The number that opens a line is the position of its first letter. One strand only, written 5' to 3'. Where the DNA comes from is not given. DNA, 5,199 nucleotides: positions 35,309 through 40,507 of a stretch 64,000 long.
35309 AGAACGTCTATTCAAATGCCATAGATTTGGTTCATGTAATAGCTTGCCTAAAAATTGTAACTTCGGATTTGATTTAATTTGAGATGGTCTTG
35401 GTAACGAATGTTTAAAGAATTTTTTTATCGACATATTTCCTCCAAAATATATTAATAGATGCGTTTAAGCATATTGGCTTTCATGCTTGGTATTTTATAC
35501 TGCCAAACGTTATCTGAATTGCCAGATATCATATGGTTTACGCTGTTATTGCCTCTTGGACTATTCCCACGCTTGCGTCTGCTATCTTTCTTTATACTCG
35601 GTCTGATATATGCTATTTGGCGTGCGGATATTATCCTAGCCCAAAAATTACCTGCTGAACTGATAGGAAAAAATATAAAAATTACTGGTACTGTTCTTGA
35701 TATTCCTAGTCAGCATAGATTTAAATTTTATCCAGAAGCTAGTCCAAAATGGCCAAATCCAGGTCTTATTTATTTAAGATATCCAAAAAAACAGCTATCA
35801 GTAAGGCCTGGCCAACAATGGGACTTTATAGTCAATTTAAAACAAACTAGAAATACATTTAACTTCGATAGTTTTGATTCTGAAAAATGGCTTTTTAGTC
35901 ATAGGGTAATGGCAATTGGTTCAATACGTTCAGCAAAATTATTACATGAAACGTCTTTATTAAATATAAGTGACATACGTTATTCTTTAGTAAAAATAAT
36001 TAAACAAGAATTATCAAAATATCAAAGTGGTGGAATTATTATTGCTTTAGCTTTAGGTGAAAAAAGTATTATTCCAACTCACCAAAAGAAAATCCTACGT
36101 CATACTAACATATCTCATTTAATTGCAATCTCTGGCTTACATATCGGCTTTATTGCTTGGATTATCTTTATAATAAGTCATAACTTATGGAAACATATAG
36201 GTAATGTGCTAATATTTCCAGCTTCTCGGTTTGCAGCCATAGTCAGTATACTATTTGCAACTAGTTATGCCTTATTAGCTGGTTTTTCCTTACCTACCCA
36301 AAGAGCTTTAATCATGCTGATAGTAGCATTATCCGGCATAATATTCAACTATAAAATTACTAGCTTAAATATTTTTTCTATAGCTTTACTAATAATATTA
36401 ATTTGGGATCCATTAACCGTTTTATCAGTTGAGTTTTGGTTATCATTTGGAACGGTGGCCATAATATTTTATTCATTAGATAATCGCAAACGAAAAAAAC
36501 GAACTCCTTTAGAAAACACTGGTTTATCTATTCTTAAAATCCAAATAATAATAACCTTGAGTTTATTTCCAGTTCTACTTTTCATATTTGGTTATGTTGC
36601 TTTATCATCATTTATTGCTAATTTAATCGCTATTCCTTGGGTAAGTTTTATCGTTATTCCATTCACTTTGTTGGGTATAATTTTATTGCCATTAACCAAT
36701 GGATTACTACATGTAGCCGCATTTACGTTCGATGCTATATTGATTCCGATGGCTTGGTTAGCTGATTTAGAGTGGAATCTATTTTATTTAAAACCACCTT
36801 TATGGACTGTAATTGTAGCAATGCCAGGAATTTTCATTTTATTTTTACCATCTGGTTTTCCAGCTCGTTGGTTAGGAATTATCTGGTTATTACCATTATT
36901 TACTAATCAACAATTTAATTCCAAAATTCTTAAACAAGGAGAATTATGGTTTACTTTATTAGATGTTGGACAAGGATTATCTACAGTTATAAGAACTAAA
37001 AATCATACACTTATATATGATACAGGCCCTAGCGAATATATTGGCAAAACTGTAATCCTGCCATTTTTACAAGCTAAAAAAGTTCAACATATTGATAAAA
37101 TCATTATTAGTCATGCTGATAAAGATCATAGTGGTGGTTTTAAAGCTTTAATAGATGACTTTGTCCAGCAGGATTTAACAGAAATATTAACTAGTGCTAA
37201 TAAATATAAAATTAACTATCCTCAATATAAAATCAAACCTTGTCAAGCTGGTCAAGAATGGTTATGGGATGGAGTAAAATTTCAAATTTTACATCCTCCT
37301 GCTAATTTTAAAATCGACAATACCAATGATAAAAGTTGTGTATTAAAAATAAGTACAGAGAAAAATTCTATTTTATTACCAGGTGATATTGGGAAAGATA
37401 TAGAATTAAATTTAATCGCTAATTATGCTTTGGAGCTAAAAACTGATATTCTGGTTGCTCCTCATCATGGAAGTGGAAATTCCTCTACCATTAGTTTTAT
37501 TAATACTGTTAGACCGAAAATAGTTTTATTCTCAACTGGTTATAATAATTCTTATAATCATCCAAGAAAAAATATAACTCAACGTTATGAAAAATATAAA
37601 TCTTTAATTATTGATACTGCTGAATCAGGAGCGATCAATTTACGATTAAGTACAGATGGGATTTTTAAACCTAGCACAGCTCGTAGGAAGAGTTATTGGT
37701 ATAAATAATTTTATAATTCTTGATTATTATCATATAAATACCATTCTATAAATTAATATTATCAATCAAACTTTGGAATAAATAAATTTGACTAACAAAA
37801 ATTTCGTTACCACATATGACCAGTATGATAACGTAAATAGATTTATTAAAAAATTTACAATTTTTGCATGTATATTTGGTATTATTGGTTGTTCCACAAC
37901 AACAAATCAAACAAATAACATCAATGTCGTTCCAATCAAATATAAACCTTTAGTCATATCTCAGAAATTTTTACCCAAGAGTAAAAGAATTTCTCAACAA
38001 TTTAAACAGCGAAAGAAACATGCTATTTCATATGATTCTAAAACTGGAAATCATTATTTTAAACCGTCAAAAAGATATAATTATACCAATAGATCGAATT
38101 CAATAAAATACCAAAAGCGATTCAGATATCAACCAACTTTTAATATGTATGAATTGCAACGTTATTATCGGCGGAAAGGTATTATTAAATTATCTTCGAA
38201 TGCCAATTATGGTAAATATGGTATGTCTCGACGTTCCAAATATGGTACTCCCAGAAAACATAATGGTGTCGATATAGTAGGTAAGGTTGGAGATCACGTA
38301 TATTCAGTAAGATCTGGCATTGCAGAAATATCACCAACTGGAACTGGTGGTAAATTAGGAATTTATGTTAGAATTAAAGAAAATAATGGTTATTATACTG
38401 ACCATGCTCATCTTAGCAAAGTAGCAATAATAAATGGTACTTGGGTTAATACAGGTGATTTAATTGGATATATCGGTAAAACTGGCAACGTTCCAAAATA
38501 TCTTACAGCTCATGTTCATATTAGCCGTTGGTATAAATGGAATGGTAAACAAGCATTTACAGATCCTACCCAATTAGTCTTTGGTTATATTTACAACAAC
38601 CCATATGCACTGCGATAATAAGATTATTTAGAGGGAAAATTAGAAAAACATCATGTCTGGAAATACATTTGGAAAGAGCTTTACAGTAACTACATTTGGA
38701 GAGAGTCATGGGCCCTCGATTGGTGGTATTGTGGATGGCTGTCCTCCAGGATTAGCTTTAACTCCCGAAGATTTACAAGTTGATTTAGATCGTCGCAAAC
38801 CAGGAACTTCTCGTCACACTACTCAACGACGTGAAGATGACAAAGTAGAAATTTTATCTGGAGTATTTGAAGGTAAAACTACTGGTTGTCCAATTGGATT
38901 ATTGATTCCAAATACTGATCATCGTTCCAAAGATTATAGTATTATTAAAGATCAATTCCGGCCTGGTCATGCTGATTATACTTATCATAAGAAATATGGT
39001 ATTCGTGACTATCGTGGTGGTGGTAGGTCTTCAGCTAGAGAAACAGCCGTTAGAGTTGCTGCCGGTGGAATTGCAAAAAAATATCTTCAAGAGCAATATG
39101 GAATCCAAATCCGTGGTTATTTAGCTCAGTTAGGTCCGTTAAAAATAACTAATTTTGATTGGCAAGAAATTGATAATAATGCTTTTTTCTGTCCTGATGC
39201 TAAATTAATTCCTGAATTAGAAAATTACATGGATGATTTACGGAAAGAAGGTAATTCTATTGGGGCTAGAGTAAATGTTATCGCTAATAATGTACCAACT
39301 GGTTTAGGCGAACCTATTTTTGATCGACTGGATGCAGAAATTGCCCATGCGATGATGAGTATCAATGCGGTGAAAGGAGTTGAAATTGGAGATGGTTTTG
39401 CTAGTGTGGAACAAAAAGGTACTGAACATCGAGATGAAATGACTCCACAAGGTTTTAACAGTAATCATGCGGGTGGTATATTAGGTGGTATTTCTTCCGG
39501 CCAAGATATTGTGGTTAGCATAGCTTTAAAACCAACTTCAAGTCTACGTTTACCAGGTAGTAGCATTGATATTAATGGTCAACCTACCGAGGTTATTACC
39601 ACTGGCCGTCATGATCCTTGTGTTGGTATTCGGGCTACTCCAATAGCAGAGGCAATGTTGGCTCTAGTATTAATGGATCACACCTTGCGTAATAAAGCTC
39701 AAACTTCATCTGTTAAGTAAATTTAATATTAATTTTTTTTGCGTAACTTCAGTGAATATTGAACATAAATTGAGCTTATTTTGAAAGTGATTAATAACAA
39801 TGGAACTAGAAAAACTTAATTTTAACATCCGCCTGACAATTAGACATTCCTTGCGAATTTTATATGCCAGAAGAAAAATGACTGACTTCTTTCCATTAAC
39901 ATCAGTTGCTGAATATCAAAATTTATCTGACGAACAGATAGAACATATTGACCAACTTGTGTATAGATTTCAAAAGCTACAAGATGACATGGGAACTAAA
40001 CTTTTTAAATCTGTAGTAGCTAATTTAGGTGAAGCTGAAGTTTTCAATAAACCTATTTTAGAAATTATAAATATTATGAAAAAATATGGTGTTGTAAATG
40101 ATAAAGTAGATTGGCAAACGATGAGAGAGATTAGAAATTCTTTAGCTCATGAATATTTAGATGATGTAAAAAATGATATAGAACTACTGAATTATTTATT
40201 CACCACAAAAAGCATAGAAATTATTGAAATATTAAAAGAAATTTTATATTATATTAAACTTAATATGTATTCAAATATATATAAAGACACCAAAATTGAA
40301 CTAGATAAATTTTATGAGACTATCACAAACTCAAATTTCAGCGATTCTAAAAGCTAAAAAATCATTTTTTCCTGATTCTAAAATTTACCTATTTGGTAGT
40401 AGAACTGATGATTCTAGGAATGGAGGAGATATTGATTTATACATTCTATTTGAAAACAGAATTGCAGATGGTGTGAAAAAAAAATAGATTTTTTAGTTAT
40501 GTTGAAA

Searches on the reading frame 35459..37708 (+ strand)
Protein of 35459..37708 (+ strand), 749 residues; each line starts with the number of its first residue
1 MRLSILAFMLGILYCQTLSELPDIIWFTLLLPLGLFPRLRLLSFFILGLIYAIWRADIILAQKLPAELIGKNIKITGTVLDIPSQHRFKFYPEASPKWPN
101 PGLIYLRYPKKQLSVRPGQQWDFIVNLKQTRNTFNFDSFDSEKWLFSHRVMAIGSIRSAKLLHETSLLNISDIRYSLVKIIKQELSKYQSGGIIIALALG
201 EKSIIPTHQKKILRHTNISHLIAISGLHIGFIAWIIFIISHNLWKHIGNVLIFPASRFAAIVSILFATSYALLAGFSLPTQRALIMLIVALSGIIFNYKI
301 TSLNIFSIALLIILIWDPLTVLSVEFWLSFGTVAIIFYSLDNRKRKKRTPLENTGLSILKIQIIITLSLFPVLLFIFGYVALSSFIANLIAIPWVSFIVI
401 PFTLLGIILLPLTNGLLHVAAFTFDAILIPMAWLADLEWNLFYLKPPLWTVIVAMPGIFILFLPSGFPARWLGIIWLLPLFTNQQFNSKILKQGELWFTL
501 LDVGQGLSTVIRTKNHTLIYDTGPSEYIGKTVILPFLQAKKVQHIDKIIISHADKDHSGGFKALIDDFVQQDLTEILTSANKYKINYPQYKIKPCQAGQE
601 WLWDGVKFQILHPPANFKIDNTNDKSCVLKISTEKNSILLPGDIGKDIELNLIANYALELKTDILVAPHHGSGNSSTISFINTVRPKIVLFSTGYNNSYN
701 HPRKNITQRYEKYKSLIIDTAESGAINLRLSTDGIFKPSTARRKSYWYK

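Call 15: search_protein_families(library=pfam, proteins=[window:35459-37708:+])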
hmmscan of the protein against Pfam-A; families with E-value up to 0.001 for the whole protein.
window:35459-37708:+ (749 aa): 3 families
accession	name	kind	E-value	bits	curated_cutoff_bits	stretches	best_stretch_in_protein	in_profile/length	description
PF03772.21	Competence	-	1.1e-59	202.5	23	1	197-464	1-266/270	Competence protein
PF13567.11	DUF4131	-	1.1e-15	58.2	31.6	1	33-161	27-164/165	Domain of unknown function (DUF4131)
PF00753.33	Lactamase_B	-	6e-10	39.8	22.7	1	502-567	2-66/196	Metallo-beta-lactamase superfamily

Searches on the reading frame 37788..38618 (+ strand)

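Call 15: search_protein_families(library=pfam, proteins=[window:37788-38618:+])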
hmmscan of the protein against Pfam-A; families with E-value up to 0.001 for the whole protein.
window:37788-38618:+ (276 aa): 1 family
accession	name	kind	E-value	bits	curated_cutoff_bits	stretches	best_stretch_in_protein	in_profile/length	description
PF01551.29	Peptidase_M23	-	1.5e-15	57.6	28.7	1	157-249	2-89/96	Peptidase family M23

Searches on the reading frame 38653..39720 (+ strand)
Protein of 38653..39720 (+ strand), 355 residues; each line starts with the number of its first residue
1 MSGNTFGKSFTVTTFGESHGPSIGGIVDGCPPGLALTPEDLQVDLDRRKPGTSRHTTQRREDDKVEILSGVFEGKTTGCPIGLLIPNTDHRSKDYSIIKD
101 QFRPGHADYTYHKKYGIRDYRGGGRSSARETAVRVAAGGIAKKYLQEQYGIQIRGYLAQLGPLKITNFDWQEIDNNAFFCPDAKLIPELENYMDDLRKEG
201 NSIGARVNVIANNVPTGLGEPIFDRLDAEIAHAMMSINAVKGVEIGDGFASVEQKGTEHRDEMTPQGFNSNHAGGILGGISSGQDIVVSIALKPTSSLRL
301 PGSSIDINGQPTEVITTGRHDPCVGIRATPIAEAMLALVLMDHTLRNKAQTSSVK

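Call 15: search_protein_families(library=pfam, proteins=[window:38653-39720:+])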
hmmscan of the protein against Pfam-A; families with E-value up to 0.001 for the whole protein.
window:38653-39720:+ (355 aa): 1 family
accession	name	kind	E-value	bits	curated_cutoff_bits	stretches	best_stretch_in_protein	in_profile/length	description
PF01264.26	Chorismate_synt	-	9.1e-138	458.9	27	1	10-345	1-327/327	Chorismate synthase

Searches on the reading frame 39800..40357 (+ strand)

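Call 15: search_protein_families(library=pfam, proteins=[window:39800-40357:+])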
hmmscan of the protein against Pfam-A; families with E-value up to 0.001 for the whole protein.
window:39800-40357:+ (185 aa): 1 family
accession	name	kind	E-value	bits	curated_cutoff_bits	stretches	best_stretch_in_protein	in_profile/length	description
PF08780.16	NTase_sub_bind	-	0.00091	19.7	31.8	0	51-125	31-103/126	Nucleotidyltransferase substrate binding protein like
